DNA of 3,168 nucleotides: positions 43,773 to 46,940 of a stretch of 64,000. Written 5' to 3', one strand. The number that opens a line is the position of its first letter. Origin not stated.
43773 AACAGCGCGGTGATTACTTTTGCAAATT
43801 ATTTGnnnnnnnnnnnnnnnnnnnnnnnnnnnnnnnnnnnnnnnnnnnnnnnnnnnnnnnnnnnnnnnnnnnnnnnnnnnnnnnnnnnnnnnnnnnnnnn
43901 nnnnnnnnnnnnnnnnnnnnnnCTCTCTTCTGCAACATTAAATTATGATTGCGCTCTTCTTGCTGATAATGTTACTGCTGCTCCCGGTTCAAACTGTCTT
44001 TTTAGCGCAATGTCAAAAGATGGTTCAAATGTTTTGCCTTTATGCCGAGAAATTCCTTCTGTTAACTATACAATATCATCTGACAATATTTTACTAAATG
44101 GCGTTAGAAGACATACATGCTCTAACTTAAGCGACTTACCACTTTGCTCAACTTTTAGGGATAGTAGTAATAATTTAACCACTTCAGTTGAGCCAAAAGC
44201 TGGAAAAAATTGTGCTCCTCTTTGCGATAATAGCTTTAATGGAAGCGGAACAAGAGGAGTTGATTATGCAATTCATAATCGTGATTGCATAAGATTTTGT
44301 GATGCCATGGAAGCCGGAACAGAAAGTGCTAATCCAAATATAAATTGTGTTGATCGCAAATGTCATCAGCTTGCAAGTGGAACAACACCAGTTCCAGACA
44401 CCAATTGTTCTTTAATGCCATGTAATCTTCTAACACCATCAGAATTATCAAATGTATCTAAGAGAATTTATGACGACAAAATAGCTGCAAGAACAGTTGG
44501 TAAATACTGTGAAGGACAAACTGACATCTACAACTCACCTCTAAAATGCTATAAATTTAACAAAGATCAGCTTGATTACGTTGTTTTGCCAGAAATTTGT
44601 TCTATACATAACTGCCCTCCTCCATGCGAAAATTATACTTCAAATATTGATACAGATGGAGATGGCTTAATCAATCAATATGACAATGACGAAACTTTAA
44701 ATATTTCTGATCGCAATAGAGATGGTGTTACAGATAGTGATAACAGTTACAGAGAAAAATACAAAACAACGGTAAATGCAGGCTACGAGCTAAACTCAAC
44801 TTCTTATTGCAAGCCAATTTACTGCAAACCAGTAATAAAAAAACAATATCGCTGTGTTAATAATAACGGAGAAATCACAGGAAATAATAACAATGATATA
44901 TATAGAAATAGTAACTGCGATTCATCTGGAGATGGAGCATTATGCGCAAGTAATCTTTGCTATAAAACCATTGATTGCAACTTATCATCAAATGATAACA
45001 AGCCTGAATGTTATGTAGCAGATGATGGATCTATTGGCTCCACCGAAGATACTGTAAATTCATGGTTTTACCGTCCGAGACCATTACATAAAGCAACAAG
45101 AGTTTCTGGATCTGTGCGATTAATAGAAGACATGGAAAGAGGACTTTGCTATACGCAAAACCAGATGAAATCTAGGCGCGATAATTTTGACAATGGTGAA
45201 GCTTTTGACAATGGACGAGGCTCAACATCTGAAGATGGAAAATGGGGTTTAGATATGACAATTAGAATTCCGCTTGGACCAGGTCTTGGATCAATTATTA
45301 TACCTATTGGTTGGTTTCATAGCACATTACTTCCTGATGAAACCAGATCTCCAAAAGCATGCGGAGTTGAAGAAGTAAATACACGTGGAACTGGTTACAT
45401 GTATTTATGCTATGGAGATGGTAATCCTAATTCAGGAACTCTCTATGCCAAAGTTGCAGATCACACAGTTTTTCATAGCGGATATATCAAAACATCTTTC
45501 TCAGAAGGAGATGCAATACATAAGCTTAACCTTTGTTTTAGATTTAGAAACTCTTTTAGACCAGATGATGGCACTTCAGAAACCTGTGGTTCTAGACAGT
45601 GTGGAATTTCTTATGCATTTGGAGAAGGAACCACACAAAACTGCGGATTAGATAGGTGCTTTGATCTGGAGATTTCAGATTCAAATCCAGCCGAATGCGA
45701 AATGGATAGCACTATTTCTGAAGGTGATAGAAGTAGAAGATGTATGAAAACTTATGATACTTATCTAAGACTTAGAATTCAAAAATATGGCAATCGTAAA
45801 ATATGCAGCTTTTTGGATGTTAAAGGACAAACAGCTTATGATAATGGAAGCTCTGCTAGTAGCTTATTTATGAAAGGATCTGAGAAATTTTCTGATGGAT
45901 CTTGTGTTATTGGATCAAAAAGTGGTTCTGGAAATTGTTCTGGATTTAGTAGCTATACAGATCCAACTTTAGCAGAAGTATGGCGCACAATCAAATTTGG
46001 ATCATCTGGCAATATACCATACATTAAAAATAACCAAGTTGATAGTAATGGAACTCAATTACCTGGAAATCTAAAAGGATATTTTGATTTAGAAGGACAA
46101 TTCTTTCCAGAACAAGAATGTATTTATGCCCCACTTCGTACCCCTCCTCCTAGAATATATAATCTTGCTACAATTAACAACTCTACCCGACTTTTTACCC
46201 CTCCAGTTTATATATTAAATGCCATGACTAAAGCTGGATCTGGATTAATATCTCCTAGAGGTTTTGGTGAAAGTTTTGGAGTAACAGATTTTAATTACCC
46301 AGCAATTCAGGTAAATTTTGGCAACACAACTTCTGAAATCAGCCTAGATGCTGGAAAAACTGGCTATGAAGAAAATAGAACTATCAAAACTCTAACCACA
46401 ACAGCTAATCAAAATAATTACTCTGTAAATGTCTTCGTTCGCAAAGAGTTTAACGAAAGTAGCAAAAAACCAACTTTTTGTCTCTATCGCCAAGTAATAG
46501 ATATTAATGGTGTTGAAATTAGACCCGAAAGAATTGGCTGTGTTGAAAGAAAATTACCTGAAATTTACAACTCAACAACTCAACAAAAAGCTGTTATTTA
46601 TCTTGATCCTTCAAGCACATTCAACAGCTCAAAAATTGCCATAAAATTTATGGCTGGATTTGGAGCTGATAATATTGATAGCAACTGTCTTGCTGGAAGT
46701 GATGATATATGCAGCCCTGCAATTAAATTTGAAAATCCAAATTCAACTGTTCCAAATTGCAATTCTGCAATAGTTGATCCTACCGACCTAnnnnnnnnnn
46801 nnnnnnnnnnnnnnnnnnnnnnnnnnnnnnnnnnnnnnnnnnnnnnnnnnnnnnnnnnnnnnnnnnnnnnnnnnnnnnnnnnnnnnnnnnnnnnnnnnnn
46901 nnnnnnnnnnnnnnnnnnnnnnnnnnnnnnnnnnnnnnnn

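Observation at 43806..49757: Giant (about 1,980 aa) cysteine-rich secreted mosaic protein between murD and purE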

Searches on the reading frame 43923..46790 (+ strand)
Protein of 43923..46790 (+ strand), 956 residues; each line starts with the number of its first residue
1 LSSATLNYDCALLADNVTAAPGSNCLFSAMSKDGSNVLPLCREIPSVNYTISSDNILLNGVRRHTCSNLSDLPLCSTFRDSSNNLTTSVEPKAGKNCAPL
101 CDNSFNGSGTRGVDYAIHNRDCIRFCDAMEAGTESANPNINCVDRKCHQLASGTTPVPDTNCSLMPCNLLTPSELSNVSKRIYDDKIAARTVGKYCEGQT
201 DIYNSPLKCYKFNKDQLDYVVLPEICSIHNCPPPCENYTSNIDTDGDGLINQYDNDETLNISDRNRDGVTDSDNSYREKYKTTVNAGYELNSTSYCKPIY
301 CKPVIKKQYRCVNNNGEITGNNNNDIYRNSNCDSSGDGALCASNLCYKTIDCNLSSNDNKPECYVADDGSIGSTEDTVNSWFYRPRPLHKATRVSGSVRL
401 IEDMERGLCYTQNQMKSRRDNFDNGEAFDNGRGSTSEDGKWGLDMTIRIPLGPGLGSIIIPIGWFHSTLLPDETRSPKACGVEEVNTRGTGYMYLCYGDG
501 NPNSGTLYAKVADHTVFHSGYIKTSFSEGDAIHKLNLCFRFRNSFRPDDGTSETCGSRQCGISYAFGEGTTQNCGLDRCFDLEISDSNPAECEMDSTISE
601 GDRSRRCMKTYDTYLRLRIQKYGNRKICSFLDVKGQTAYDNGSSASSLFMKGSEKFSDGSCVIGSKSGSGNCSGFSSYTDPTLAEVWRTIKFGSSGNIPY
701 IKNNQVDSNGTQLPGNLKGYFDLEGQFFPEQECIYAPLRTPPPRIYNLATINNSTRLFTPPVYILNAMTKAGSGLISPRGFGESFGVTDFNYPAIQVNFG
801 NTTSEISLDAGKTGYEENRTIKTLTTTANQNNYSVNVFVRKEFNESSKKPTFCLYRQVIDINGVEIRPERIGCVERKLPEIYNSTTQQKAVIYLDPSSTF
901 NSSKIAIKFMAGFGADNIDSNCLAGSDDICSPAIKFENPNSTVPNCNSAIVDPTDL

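Call 57: predict_structure(alignment_id=A5)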
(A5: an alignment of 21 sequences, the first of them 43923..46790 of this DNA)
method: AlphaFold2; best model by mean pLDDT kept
length: 956 residues; sequences in the alignment: 21
mean_pLDDT: 64.6   pTM: 0.47
mean pLDDT of the five models: 64.6, 63.0, 56.4, 56.3, 55.9
residues with pLDDT >= 90: 45; 70-90: 383; 50-70: 273; < 50: 255
segments of 3 or more residues with pLDDT < 50: 1-68, 79-89, 103-120, 131-134, 136-141, 164-197, 267-272, 366-368, 380-383, 385-407, 419-440, 468-472, 499-504, 547-551, 740-754, 882-886, 946-949, 951-956
pLDDT, mean of each block of 10 residues (from residue 1): 31 43 36 36 33 37 44 57 41 58 47 41 59 47 59 60 45 34 32 38 64 61 66 79 73 84 60 72 77 68 80 80 82 89 87 79 59 61 44 37 45 60 37 36 68 74 58 61 74 69 55 77 76 88 64 68 69 82 89 88 82 89 85 82 63 84 80 86 86 83 61 65 71 73 34 51 82 77 72 84 82 75 75 83 73 85 76 76 52 65 68 57 60 68 50 41
secondary structure, 60 per line:
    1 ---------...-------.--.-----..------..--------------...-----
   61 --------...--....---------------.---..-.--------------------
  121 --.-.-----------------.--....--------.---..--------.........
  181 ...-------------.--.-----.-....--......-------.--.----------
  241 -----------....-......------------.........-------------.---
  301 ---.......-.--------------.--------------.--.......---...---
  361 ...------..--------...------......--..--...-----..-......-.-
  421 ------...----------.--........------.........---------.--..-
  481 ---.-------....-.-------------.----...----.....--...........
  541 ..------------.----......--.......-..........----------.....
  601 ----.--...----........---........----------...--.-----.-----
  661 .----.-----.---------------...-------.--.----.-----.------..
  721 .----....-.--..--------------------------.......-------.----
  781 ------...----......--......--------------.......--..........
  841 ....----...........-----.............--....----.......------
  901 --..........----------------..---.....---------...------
elements in order (helices of 4 or more, strands of 3 or more residues): H172-183 H214-219 H252-255 H257-262 H275-283 E304-310 E345-351 H389-392 H412-417 E443-450 E457-465 E516-518 E523-527 E530-542 E560-565 E568-574 E576-585 H596-600 E608-610 E615-622 E626-633 E688-690 E719-721 E726-729 E762-768 E787-789 E794-799 E802-807 E822-828 E831-844 E849-859 E865-877 E880-883 E888-894 E903-912 E934-938 E948-950

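Call 73: search_protein_representatives(alignment_id=A5)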
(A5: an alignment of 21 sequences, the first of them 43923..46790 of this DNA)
Query: 21 sequences, 860 profile positions. Proteins with E-value up to 0.001 (for the whole library): 132; up to 1e-10: 125; up to 1e-30: 107. The best 132 are listed.
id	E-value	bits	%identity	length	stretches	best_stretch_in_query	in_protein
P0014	0.0e+00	1109.7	-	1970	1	3-859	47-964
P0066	0.0e+00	1097.9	-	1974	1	2-859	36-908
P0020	0.0e+00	1085.1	-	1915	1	5-859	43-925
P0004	0.0e+00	1078.3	-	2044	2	2-860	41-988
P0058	0.0e+00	1077.2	-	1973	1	5-859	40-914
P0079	0.0e+00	1063.6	-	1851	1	2-859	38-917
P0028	0.0e+00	1058.6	-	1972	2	6-859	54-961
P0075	0.0e+00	1049.8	-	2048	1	2-859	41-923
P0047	0.0e+00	1042.8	-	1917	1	4-860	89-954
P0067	0.0e+00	1042.4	-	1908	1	4-859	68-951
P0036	0.0e+00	1034.1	-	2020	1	2-859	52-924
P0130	0.0e+00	1031.9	-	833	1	3-786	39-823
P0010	0.0e+00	1031.6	-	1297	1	5-859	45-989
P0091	0.0e+00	1018.6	-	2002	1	4-858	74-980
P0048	0.0e+00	1015.7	-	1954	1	3-859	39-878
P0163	4.7e-151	521.2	-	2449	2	3-707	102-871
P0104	5.5e-90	319.1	-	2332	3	5-523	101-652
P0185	9.1e-75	268.8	-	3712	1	5-793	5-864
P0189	6.3e-62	226.3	-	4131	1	5-786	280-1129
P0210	4.8e-22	94.4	-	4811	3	405-588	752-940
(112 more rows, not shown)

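Call 74: search_protein_families(library=pfam, proteins=[P0189, P0210], max_evalue=0.001)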
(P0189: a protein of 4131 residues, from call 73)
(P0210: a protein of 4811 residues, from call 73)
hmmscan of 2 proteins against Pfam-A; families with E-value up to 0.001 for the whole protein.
P0189 (4131 aa): 1 family
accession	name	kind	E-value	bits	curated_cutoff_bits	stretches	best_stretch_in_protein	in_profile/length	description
PF02140.24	SUEL_Lectin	-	6.1e-06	26.9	31.4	1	2001-2060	10-70/80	D-galactoside/L-rhamnose binding SUEL lectin domain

P0210 (4811 aa): 0 families

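Call 75: search_protein_families(library=pfam, proteins=[P0185, P0163], max_evalue=0.001)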
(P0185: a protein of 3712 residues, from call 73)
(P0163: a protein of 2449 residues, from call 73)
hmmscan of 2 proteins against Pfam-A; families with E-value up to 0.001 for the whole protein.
P0185 (3712 aa): 0 families

P0163 (2449 aa): 1 family
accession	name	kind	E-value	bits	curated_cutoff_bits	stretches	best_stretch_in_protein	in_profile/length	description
PF00084.26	Sushi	-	0.00036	21.3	20.7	0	2201-2240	15-53/56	Sushi repeat (SCR repeat)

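Call 76: find_encoding_contigs(protein=P0189, flank=8000, max_places=1)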
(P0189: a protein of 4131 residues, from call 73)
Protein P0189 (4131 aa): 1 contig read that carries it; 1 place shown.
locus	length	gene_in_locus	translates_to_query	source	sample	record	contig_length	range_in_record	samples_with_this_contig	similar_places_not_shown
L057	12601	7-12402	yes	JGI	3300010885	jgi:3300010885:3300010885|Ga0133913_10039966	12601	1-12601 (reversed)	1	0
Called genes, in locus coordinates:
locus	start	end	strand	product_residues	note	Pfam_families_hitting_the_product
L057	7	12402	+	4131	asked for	PF02140:SUEL_Lectin (faint)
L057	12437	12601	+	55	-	?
